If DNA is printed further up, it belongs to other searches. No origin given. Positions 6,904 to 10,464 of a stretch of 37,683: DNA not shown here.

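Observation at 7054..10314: Single ORF fusing an inner-membrane LptF/LptG permease to an outer-membrane LptD translocon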

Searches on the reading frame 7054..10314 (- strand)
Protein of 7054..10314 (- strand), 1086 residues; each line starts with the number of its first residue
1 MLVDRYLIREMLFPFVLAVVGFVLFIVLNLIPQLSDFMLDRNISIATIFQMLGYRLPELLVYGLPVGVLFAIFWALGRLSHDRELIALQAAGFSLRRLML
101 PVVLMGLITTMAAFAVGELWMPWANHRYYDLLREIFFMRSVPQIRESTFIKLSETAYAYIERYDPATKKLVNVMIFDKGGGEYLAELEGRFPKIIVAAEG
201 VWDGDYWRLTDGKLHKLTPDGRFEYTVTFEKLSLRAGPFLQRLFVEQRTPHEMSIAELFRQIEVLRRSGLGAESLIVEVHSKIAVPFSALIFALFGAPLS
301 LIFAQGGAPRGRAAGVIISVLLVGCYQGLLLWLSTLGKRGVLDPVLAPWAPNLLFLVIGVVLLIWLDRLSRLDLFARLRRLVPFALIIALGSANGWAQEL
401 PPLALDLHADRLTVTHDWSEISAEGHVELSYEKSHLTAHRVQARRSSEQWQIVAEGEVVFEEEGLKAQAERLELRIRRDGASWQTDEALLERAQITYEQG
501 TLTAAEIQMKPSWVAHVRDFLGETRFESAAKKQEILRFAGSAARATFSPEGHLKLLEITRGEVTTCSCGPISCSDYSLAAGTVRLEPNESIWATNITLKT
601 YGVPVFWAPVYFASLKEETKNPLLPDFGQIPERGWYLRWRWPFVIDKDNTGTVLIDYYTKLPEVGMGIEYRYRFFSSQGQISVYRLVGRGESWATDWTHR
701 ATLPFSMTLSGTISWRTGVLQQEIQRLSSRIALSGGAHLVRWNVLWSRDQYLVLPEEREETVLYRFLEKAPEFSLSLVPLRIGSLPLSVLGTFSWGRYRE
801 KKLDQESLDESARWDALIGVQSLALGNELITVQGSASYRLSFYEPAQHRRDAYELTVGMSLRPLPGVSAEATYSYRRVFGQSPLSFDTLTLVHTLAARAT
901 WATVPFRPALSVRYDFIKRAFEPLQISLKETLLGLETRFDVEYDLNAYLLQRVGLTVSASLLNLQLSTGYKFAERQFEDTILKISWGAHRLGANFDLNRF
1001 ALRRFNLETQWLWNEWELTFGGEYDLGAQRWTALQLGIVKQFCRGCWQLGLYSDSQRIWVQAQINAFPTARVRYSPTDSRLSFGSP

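Call 3: search_protein_families(library=pfam, proteins=[window:7054-10314:-], max_evalue=1)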
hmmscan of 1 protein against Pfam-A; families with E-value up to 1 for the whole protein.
window:7054-10314:- (1086 aa): 3 families
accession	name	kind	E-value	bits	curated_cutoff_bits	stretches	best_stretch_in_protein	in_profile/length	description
PF03739.19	LptF_LptG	-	1.3e-82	278.1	27.9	1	5-364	1-352/353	Lipopolysaccharide export system permease LptF/LptG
PF03968.19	LptD_N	-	0.006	17.2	20.4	1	408-479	3-83/113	LptA/(LptD N-terminal domain) LPS transport protein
PF02517.21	Rce1-like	-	0.21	12.3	22.4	1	64-131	38-92/93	Type II CAAX prenyl endopeptidase Rce1-like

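Call 4: search_protein_families(library=ncbifam, proteins=[window:7054-10314:-], max_evalue=1)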
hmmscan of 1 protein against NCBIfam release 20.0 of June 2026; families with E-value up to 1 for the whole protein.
window:7054-10314:- (1086 aa): 2 families
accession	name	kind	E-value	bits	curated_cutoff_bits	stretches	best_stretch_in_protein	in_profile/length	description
TIGR04407.1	LptF_YjgP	equivalog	2.4e-55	187.7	230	1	3-365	2-347/347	LPS export ABC transporter permease LptF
TIGR04408.1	LptG_lptG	equivalog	5.3e-50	170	240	1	3-365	2-350/351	LPS export ABC transporter permease LptG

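Call 5: search_solved_structures(query=window:7054-10314:-, max_evalue=1, show_alignments=2)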
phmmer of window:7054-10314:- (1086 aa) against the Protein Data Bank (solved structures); distinct sequences matched with E-value up to 1: 19.
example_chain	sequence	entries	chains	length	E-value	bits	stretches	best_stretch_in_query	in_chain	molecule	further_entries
6mhu_F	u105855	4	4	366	1.5e-15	59.5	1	1-365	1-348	Lipopolysaccharide export system permease protein LptF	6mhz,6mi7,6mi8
6s8g_F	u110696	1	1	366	8.5e-15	57.1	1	1-366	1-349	LPS export ABC transporter permease LptF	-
6s8h_F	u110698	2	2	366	1.4e-14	56.4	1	1-365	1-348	Lipopolysaccharide export system permease protein LptF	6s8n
5l75_F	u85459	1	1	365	9.9e-14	53.5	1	1-365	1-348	FIG000988: Predicted permease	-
7efo_F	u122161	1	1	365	1.3e-13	53.2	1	1-365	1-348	Lipopolysaccharide export system permease protein LptF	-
6mit_F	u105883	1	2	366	2.3e-12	49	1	1-365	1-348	LPS export ABC transporter permease LptF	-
6mjp_F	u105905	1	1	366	4.3e-10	41.5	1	1-176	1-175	FIG000988: Predicted permease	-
8frl_F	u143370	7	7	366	3.5e-09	38.5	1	1-153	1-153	Lipopolysaccharide export system permease protein LptF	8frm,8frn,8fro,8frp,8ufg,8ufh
8frl_G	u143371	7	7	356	7.3e-06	27.5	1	19-131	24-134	LPS export ABC transporter permease LptG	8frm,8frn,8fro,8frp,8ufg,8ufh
9doh_G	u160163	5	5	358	9.1e-06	27.2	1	3-126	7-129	Permease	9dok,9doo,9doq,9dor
5x5y_G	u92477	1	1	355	9.9e-06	27.1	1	3-126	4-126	Uncharacterized protein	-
6mit_G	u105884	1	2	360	1.4e-05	26.6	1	49-363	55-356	Lipopolysaccharide export system permease protein LptG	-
6mhu_G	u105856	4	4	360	1.6e-05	26.4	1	49-313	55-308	Lipopolysaccharide export system permease protein LptG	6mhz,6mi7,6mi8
6s8g_G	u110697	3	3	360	4.7e-05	24.8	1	49-313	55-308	Inner membrane protein yjgQ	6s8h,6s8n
5l75_G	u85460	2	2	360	0.00012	23.4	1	51-311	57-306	FIG000906: Predicted Permease | LPS export ABC transporter permease LptG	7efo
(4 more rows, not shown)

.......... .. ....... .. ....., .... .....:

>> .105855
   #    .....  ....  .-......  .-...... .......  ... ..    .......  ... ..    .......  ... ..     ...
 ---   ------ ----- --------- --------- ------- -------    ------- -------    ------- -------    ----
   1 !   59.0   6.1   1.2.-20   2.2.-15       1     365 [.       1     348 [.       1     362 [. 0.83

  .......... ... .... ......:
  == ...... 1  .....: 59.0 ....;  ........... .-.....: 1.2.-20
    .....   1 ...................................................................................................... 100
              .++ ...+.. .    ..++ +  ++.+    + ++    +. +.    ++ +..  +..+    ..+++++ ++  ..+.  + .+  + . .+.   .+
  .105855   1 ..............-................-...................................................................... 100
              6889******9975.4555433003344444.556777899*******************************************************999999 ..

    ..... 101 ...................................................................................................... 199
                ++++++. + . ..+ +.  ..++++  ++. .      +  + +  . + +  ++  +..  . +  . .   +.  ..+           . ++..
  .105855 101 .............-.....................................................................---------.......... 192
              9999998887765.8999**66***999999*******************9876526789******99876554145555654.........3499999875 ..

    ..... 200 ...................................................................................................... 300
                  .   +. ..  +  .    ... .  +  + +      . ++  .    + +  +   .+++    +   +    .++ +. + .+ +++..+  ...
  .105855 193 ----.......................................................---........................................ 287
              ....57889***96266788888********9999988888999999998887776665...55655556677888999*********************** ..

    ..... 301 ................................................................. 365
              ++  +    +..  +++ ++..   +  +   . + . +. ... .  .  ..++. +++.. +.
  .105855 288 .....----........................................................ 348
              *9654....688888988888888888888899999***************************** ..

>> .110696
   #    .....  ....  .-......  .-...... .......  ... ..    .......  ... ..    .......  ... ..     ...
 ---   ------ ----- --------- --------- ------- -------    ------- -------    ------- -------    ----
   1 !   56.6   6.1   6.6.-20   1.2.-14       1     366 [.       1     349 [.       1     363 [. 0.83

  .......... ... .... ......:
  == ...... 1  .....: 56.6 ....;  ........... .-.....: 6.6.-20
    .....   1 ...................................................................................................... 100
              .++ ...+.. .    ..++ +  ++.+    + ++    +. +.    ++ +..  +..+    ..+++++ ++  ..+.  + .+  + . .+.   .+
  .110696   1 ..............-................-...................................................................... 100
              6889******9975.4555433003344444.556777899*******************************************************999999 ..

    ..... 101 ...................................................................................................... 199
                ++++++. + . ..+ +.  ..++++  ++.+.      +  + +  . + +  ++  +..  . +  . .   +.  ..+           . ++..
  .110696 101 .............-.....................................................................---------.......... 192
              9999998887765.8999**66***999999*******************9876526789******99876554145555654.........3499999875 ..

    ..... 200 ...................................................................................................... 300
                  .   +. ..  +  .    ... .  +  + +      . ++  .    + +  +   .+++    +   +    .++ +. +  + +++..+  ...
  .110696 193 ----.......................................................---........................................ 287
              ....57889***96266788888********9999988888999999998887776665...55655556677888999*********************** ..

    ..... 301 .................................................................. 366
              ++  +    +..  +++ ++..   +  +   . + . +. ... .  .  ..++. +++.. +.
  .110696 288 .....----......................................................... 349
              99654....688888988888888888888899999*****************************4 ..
